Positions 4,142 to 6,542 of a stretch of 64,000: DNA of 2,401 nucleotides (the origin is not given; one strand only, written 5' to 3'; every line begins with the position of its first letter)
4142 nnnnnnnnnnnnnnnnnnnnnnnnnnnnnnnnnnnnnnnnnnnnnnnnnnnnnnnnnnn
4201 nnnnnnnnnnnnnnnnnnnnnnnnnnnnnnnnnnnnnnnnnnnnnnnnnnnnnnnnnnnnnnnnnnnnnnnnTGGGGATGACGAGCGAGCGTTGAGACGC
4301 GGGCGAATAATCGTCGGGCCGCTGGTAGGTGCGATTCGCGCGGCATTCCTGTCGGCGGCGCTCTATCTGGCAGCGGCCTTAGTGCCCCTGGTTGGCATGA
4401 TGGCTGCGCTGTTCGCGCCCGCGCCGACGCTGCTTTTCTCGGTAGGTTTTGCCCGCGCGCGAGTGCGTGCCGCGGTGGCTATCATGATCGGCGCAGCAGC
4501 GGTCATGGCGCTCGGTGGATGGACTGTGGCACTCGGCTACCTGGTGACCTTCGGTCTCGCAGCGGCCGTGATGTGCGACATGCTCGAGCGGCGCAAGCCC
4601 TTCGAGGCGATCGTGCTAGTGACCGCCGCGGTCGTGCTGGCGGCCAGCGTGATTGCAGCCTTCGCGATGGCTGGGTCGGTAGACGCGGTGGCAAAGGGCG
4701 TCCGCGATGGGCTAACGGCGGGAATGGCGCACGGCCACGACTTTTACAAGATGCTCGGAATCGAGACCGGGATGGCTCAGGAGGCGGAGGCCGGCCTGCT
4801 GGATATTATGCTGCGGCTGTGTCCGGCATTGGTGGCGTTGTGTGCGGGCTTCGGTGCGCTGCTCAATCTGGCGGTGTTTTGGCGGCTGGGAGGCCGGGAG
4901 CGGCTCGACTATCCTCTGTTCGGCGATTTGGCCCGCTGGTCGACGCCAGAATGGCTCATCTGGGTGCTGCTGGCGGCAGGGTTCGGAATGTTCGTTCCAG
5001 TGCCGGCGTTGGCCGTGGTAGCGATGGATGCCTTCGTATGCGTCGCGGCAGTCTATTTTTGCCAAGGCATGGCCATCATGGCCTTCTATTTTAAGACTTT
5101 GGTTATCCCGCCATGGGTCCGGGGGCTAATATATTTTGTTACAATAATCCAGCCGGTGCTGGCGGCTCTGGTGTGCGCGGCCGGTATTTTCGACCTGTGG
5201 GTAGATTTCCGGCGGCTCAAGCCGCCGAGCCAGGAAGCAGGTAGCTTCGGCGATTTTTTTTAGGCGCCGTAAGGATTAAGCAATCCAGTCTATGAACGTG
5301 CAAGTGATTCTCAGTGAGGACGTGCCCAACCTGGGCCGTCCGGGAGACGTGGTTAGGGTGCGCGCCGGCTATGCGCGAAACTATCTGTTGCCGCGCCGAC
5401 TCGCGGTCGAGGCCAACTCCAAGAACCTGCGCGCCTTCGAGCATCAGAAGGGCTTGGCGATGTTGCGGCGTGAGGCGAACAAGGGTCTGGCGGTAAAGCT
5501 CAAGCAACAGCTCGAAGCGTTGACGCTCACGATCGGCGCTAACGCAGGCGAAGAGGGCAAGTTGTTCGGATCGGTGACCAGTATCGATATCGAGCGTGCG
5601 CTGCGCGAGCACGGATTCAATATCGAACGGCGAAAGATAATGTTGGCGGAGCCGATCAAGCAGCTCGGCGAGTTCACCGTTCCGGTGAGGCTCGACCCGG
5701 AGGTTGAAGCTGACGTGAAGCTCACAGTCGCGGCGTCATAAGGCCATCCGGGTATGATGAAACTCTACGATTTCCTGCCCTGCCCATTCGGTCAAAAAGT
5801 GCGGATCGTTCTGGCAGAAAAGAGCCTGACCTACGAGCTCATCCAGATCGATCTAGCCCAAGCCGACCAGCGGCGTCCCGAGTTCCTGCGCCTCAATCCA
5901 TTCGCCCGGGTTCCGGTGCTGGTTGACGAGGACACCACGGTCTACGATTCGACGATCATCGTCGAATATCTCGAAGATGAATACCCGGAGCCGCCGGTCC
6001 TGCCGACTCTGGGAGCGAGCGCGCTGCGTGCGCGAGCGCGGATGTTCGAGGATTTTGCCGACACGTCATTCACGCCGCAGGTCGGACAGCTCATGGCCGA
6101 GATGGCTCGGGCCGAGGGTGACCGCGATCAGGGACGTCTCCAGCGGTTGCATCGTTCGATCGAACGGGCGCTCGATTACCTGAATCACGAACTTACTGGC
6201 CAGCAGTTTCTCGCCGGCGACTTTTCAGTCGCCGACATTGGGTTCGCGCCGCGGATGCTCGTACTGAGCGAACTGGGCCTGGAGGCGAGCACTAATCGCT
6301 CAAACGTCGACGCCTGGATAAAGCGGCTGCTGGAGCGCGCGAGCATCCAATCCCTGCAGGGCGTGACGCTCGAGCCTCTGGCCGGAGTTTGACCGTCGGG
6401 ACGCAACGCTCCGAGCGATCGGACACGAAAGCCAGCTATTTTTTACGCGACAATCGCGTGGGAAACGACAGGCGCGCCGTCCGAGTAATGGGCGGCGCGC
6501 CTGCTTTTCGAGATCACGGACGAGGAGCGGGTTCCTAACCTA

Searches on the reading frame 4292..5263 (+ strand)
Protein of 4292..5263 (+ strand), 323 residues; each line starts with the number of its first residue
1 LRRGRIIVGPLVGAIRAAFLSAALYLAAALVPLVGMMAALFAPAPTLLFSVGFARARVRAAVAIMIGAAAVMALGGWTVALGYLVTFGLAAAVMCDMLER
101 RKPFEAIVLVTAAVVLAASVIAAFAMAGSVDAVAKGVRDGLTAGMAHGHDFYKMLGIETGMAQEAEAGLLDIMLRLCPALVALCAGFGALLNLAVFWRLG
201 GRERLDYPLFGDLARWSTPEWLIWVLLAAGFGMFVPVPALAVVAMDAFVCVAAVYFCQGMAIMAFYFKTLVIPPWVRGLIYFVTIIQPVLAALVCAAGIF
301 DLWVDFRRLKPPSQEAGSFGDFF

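Call 40: search_protein_families(library=pfam, proteins=[window:4292-5263:+], max_evalue=0.01)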
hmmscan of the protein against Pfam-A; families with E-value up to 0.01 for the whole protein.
window:4292-5263:+ (323 aa): 1 family
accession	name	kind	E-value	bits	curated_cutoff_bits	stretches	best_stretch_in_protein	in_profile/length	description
PF09991.14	DUF2232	-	7.7e-43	147.2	27.8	1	20-302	2-290/290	Predicted membrane protein (DUF2232)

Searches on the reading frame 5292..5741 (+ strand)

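Call 81: search_protein_families(library=pfam, proteins=[window:5292-5741:+], max_evalue=0.0001)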
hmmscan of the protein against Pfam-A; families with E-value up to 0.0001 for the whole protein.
window:5292-5741:+ (149 aa): 2 families
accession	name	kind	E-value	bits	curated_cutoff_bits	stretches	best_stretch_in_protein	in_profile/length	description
PF03948.19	Ribosomal_L9_C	-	1.2e-27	96.6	23.2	1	67-147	3-85/86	Ribosomal protein L9, C-terminal domain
PF01281.25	Ribosomal_L9_N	-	7e-23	80.4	20.7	1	3-49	1-47/47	Ribosomal protein L9, N-terminal domain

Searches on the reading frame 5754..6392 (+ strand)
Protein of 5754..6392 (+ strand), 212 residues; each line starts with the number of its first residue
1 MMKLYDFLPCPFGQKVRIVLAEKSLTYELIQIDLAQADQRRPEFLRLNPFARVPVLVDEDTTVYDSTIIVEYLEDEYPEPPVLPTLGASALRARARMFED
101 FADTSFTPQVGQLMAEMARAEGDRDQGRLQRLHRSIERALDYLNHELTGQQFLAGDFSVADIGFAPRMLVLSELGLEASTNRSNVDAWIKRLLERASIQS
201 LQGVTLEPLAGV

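Call 40: search_protein_families(library=pfam, proteins=[window:5754-6392:+], max_evalue=0.01)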
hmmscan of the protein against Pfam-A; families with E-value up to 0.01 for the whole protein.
window:5754-6392:+ (212 aa): 7 families
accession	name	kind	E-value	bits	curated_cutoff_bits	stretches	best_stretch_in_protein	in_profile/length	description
PF13417.12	GST_N_3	-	8.9e-21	74.5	22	1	4-81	1-75/75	Glutathione S-transferase, N-terminal domain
PF13409.12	GST_N_2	-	3.2e-20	72.9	25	1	10-75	2-69/70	Glutathione S-transferase, N-terminal domain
PF02798.26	GST_N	-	7e-19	68.4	20.9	1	2-74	3-75/76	Glutathione S-transferase, N-terminal domain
PF00043.30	GST_C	-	9.8e-08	32.6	20.7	1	123-195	18-92/93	Glutathione S-transferase, C-terminal domain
PF22441.2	CLIC-like_N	-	1.4e-05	25.6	23.5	1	10-77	19-83/86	CLIC-like N-terminal domain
PF13410.11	GST_C_2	-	0.00028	21.4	24.9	1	128-166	3-42/69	Glutathione S-transferase, C-terminal domain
PF00462.30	Glutaredoxin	-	0.0078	16.8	22.9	0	10-57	9-54/60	Glutaredoxin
